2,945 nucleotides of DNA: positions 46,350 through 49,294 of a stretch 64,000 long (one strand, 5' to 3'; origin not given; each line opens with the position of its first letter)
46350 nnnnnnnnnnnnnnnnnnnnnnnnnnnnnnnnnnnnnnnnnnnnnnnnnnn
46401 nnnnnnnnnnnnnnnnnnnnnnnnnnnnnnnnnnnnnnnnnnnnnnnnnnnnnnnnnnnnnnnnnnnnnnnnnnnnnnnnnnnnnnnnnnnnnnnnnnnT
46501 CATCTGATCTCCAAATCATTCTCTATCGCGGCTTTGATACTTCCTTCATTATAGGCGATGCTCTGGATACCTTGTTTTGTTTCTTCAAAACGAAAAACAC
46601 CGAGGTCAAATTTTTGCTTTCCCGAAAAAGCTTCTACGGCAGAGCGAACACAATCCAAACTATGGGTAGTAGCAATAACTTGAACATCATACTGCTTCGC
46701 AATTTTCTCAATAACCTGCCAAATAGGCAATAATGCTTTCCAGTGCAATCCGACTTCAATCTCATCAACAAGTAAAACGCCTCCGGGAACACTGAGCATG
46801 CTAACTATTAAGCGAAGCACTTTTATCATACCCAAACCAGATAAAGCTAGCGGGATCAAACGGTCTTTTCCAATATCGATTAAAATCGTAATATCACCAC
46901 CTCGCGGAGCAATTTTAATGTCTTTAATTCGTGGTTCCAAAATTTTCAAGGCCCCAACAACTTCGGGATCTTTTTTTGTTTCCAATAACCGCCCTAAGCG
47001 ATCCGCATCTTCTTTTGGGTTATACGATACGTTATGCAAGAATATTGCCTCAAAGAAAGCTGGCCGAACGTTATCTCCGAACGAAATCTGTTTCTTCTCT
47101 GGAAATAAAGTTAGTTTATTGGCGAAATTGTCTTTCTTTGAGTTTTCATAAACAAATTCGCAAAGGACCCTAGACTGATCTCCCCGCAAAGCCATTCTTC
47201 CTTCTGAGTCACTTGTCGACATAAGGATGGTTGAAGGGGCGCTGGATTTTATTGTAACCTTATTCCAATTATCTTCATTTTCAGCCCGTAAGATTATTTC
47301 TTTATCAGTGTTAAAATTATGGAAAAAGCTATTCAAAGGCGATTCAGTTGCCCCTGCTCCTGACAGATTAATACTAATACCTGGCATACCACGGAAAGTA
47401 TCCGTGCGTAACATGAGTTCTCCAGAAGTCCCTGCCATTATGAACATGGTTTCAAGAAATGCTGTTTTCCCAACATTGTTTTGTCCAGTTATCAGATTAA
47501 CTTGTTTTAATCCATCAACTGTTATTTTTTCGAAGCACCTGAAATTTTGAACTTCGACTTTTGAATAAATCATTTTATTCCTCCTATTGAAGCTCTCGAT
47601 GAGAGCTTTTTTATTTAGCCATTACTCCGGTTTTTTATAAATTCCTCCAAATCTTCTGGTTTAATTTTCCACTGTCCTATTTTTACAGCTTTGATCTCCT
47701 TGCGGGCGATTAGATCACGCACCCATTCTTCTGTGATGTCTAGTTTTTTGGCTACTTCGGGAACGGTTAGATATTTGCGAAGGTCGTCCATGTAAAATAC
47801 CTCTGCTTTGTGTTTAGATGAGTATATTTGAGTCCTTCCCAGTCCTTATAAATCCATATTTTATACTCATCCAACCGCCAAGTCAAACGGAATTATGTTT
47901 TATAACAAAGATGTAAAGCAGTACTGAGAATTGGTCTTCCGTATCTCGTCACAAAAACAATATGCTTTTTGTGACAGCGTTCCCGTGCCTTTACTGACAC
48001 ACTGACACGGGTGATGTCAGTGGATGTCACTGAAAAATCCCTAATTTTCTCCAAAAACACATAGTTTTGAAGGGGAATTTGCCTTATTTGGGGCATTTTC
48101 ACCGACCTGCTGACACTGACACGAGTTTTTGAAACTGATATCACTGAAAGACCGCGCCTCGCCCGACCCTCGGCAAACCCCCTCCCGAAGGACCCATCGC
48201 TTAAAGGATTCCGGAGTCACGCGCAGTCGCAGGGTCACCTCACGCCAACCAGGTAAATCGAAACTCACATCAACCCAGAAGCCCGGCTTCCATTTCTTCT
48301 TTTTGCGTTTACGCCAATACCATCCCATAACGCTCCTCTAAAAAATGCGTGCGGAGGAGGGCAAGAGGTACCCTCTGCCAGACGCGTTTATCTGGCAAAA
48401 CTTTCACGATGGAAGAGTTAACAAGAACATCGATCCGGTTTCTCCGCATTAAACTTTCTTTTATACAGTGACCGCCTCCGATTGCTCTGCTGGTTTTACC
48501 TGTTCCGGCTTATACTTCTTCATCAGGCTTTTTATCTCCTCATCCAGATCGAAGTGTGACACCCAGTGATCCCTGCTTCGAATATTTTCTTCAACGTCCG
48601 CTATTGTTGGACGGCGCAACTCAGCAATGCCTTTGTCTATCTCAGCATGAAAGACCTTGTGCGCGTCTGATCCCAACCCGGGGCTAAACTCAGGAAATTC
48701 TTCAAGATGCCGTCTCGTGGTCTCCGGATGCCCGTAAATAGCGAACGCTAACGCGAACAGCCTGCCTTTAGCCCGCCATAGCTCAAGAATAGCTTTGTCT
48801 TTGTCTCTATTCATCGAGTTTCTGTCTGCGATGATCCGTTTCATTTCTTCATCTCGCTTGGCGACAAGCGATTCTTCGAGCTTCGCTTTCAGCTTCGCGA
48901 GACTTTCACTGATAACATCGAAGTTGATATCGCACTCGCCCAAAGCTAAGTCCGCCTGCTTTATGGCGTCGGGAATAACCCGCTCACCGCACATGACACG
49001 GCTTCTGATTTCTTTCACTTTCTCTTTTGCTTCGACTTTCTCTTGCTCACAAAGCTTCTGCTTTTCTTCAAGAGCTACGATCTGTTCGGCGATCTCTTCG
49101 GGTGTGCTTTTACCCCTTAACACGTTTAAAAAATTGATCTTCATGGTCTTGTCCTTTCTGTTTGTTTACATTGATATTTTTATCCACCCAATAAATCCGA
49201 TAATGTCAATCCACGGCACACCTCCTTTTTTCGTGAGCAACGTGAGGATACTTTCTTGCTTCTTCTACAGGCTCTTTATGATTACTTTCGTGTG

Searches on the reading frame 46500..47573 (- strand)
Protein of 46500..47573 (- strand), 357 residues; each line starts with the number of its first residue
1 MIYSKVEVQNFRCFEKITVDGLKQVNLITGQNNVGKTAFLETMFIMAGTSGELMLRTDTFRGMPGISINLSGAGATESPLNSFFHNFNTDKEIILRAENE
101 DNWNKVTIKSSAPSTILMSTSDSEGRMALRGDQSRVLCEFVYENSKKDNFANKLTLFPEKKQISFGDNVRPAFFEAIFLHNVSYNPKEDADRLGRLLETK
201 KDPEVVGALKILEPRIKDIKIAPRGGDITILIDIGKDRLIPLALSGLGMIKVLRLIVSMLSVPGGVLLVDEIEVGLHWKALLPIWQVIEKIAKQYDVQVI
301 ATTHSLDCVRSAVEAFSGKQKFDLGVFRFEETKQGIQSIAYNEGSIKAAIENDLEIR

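Call 4: search_protein_families(library=pfam, proteins=[window:46500-47573:-], max_evalue=0.01)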
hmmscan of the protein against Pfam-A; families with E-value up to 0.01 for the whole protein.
window:46500-47573:- (357 aa): 5 families
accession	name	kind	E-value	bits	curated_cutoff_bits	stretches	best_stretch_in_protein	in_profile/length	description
PF13175.12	AAA_15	-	3e-23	83.5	32.1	2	1-171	1-128/374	AAA ATPase domain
PF13304.12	AAA_21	-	1.5e-22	81.5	27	1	25-305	1-299/304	AAA domain, putative AbiEii toxin, Type IV TA system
PF02463.25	SMC_N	-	3.4e-08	33.6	40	1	4-314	3-207/220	RecF/RecN/SMC N terminal domain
PF13476.12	AAA_23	-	6.2e-08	34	27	1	5-73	1-56/201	AAA domain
PF11398.14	DUF2813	-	0.0091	15.8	21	0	1-52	1-51/372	Protein of unknown function (DUF2813)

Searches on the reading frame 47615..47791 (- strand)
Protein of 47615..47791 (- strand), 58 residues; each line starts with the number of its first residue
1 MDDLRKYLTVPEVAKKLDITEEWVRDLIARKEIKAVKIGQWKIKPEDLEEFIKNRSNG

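Call 13: search_protein_families(library=phrogs, proteins=[window:47615-47791:-], max_evalue=0.01)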
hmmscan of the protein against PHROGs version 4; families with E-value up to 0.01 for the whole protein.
window:47615-47791:- (58 aa): 6 families
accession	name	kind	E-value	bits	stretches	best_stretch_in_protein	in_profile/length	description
phrog_66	-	integration and excision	4.5e-08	34.2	1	4-56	90-144/412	excisionase and transcriptional regulator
phrog_6401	-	DNA, RNA and nucleotide metabolism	1.4e-05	25.9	1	5-57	7-61/64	DNA binding protein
phrog_1877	-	DNA, RNA and nucleotide metabolism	9.9e-05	23.2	1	7-55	60-109/129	DNA binding protein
phrog_1840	-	integration and excision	0.00033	22.1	1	8-52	7-53/90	excisionase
phrog_2655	-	integration and excision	0.00092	19.9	1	2-54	109-166/181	excisionase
phrog_6058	-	unknown function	0.005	17.6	1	5-34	22-51/113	-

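Call 58: search_protein_families(library=pfam, proteins=[window:47615-47791:-], max_evalue=0.1)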
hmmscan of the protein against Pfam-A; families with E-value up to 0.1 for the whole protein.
window:47615-47791:- (58 aa): 4 families
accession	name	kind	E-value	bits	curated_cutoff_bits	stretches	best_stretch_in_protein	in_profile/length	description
PF12728.13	HTH_17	-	2.3e-15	57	27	1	7-55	1-50/51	Helix-turn-helix domain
PF21531.3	Rv2175c_wHTH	-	0.0054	17.1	27.1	1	6-38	14-46/57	DNA-binding protein Rv2175c, wHTH domain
PF13384.12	HTH_23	-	0.0074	16.5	24.6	1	7-30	17-40/50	Homeodomain-like domain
PF04545.22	Sigma70_r4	-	0.0087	16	24.1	1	8-30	21-43/50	Sigma-70, region 4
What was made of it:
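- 47615..47886 (-): 58-aa HTH_17 (excisionase-like) gene with a canonical sigma-70 promoter: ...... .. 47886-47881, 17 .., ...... at 47863-47858. Pfam HTH_17, E 2e-15 (call 58).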

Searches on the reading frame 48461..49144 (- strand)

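Call 4: search_protein_families(library=pfam, proteins=[window:48461-49144:-], max_evalue=0.01)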
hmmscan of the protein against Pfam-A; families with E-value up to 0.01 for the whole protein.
window:48461-49144:- (227 aa): 1 family
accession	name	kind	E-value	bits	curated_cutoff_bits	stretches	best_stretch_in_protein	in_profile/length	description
PF15796.10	KELK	-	0.0065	17.4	27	0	22-101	2-79/80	KELK-motif containing domain of MRCK Ser/Thr protein kinase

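Call 13: search_protein_families(library=phrogs, proteins=[window:48461-49144:-], max_evalue=0.01)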
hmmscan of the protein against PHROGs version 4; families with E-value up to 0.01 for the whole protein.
window:48461-49144:- (227 aa): 0 families

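Call 59: search_protein_families(library=ncbifam, proteins=[window:48461-49144:-], max_evalue=0.1)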
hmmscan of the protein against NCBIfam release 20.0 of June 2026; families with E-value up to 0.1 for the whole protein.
window:48461-49144:- (227 aa): 1 family
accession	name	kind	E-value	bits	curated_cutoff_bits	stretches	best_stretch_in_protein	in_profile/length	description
TIGR03200.1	dearomat_oah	equivalog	0.097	11.7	464.45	0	22-93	210-280/360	6-oxocyclohex-1-ene-1-carbonyl-CoA hydratase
